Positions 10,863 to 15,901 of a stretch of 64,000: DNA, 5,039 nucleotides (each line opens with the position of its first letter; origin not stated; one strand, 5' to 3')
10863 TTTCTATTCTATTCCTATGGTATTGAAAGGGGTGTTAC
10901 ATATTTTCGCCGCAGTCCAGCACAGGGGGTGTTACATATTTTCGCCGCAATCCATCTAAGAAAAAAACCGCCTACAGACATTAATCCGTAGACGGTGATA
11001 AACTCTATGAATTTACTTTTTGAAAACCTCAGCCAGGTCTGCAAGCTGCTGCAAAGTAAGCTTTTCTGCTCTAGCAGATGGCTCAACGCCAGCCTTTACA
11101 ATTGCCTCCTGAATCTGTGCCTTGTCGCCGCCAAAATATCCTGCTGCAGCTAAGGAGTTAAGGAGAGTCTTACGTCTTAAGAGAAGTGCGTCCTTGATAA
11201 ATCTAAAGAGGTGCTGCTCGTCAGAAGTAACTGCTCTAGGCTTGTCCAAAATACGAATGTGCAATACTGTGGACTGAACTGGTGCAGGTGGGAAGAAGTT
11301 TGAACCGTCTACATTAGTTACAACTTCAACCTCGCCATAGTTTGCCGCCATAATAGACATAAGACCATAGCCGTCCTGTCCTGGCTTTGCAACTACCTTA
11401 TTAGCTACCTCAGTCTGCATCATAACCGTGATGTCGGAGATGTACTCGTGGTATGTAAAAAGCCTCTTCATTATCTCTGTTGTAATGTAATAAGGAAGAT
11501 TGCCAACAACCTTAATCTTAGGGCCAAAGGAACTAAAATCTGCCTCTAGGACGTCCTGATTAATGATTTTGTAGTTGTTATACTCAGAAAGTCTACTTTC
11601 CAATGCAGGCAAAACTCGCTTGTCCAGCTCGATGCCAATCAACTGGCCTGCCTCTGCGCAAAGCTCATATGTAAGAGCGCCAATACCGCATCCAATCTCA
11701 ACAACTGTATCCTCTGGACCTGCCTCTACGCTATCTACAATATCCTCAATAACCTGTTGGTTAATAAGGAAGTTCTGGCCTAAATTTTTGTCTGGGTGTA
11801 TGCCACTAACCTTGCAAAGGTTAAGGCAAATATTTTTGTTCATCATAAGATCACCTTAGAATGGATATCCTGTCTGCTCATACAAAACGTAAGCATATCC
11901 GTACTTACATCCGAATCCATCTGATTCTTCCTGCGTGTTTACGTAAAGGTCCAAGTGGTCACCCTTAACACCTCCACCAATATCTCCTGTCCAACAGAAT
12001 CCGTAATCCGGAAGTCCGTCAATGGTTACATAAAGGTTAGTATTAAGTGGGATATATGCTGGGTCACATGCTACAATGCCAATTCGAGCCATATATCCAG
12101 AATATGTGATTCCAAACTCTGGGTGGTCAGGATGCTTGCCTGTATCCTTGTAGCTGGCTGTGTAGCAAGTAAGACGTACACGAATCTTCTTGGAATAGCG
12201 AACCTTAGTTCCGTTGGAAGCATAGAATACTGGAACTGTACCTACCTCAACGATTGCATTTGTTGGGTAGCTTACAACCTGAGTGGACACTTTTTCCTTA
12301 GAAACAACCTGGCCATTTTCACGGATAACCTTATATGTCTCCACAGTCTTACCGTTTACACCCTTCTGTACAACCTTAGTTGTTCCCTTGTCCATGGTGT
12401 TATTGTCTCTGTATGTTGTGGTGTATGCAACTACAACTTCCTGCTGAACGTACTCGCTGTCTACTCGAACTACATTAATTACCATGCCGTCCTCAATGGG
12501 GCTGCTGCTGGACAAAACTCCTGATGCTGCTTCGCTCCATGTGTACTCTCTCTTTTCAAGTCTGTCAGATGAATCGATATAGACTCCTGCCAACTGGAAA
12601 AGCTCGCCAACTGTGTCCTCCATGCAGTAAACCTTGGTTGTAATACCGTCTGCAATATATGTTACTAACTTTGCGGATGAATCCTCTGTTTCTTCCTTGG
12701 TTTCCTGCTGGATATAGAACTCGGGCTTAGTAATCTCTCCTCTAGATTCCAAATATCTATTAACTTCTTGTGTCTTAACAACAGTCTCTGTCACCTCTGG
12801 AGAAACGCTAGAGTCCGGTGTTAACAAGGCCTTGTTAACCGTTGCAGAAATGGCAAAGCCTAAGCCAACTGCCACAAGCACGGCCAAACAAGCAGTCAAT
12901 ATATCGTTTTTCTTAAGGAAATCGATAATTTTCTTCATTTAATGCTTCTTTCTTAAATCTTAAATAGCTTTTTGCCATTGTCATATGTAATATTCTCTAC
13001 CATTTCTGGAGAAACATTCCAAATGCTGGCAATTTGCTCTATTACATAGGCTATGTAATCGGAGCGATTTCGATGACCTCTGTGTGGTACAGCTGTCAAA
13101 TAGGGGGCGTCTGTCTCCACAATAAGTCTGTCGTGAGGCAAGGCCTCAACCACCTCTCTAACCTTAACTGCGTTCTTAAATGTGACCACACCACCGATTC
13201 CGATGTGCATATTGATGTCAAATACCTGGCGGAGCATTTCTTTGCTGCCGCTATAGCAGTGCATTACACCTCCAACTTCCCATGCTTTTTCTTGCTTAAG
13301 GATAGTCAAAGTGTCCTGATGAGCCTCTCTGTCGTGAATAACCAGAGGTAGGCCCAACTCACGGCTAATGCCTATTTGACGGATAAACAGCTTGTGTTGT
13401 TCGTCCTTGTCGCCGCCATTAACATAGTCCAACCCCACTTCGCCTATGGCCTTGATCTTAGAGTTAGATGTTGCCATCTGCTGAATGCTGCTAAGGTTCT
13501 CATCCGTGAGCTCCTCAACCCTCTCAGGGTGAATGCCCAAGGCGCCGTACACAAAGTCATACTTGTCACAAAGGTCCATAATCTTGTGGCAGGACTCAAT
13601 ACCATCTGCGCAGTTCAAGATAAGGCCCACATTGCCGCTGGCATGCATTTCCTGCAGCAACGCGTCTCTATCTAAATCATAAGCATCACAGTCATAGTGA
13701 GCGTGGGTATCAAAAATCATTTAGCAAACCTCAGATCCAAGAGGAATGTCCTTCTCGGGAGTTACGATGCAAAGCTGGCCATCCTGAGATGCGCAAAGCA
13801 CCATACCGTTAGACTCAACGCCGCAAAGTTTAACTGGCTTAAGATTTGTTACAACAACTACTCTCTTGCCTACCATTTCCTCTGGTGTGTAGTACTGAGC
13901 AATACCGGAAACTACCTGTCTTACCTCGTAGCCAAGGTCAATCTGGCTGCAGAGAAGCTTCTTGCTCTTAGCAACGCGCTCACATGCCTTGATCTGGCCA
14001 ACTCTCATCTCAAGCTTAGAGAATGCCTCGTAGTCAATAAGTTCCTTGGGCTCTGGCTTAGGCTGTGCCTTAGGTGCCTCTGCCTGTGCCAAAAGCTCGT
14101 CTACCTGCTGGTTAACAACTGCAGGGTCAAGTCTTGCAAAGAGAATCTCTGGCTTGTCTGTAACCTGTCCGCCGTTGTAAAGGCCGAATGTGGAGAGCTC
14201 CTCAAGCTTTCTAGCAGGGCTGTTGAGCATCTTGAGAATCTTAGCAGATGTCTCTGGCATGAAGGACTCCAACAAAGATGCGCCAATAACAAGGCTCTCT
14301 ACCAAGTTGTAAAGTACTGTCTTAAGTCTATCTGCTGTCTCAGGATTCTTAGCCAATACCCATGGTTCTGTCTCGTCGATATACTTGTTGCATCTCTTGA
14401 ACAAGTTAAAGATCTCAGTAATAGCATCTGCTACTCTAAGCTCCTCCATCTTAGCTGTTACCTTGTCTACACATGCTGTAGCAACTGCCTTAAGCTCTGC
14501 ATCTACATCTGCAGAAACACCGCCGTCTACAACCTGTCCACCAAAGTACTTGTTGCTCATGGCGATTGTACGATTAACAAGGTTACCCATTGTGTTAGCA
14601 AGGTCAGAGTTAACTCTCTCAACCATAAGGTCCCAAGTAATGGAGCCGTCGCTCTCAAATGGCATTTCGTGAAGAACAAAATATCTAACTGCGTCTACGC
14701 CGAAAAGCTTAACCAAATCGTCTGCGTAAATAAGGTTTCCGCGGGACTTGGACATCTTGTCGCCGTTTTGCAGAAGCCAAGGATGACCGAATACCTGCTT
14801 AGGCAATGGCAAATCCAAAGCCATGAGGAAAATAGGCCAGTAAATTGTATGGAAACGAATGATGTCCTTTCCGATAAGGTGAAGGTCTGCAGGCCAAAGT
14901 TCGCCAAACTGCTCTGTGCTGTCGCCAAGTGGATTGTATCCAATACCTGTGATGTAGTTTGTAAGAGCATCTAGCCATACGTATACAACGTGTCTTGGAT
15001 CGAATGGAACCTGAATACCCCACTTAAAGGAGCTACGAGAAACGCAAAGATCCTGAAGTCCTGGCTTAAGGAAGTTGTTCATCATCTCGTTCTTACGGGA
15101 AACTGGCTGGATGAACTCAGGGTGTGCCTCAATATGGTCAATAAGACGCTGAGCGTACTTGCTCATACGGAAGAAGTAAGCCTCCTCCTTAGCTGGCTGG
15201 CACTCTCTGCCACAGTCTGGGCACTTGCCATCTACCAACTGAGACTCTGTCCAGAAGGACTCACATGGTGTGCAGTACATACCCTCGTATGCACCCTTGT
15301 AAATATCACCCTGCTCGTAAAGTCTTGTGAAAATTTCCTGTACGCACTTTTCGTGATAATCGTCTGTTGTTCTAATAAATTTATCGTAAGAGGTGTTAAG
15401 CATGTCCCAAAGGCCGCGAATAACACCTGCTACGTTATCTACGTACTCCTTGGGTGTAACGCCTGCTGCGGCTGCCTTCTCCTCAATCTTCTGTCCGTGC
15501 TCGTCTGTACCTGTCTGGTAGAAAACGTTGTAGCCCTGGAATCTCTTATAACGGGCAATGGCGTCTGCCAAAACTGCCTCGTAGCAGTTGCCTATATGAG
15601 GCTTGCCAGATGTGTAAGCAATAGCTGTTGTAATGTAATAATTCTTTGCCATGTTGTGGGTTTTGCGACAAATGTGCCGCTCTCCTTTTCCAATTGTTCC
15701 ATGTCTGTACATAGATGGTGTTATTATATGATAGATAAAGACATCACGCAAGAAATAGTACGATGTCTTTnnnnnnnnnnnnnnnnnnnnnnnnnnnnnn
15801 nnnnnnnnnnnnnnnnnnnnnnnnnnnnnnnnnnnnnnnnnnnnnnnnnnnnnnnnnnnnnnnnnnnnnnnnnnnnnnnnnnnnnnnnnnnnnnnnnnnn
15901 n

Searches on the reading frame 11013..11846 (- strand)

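Call 54: search_protein_families(library=pfam, proteins=[window:11013-11846:-], max_evalue=0.00001)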
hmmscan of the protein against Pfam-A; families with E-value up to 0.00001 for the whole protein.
window:11013-11846:- (277 aa): 2 families
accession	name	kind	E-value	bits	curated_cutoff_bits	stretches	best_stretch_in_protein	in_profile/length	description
PF00398.26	RrnaAD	-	3e-54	184.3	24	1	20-276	6-262/263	Ribosomal RNA adenine dimethylase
PF13649.12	Methyltransf_25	-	6.4e-06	27.2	27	0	48-105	1-61/97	Methyltransferase domain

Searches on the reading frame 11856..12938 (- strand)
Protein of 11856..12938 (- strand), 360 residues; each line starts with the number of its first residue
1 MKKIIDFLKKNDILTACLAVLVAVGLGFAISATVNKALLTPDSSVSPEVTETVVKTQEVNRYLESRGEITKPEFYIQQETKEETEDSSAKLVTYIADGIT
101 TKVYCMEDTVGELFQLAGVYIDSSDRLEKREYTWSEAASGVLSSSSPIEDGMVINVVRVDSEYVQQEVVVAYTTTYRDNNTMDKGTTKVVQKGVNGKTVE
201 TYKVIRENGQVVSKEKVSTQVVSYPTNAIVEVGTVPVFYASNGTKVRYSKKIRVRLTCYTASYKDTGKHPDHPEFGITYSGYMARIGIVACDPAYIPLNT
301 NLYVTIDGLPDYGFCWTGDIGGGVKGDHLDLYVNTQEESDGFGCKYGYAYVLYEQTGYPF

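Call 54: search_protein_families(library=pfam, proteins=[window:11856-12938:-], max_evalue=0.00001)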
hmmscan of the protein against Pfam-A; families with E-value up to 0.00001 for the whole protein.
window:11856-12938:- (360 aa): 2 families
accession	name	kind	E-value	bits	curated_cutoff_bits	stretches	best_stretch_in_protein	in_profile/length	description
PF07501.17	G5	-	1.9e-17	63.7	23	1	163-234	3-74/75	G5 domain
PF06725.17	3D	-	2.4e-11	44.1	23.8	1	289-352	3-71/72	3D domain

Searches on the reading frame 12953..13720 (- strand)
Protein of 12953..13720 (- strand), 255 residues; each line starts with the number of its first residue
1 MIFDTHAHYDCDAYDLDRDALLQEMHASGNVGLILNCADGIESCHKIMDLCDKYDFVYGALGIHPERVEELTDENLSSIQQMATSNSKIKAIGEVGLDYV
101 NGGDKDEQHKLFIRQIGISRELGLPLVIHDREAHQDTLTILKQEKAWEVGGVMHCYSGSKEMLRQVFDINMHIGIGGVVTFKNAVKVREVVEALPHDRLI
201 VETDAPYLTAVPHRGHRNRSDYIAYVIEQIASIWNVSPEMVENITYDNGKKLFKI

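Call 54: search_protein_families(library=pfam, proteins=[window:12953-13720:-], max_evalue=0.00001)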
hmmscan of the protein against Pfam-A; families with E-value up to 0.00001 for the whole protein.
window:12953-13720:- (255 aa): 1 family
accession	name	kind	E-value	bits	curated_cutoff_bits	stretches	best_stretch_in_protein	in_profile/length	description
PF01026.27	TatD_DNase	-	1.3e-76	257.8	27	1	3-254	1-253/253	TatD related DNase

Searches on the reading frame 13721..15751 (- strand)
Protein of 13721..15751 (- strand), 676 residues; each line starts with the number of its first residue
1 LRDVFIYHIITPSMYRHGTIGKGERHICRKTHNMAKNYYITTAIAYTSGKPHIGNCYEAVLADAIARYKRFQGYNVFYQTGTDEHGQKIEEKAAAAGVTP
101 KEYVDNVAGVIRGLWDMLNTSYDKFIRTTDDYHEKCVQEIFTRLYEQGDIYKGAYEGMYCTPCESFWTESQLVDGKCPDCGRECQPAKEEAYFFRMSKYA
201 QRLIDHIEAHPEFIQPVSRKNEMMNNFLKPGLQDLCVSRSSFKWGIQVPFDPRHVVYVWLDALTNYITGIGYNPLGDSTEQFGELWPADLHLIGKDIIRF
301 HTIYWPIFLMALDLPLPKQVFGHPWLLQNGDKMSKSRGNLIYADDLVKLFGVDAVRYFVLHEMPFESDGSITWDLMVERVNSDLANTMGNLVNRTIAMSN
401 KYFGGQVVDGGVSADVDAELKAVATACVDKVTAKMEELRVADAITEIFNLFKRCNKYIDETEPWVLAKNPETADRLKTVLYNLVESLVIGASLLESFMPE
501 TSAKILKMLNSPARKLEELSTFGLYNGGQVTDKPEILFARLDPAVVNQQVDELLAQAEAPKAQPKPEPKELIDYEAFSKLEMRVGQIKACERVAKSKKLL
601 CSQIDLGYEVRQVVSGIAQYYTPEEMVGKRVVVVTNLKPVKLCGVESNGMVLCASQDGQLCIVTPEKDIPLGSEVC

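Call 54: search_protein_families(library=pfam, proteins=[window:13721-15751:-], max_evalue=0.00001)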
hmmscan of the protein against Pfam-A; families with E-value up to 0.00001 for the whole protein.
window:13721-15751:- (676 aa): 7 families
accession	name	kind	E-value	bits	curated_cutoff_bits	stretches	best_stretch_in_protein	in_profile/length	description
PF09334.17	tRNA-synt_1g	-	2.1e-114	382.8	20.1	2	188-395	180-390/391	tRNA synthetases class I (M)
PF00133.28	tRNA-synt_1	-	1e-32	113.9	22.7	2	29-250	16-245/414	tRNA synthetases class I (I, L, M and V)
PF01588.26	tRNA_bind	-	5.6e-29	100.5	27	1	582-673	1-95/96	Putative tRNA binding domain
PF01406.26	tRNA-synt_1e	-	4.7e-10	39.8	27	0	33-154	7-125/301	tRNA synthetases class I (C) catalytic domain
PF19303.5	Anticodon_3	-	2.3e-09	37.7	23.5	1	409-542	3-136/152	Anticodon binding domain of methionyl tRNA ligase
PF01921.24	tRNA-synt_1f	-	1.2e-08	34.7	27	0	293-374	240-323/360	tRNA synthetases class I (K)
PF08264.19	Anticodon_1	-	8e-07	29.5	25.1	1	425-527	9-89/148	Anticodon-binding domain of tRNA ligase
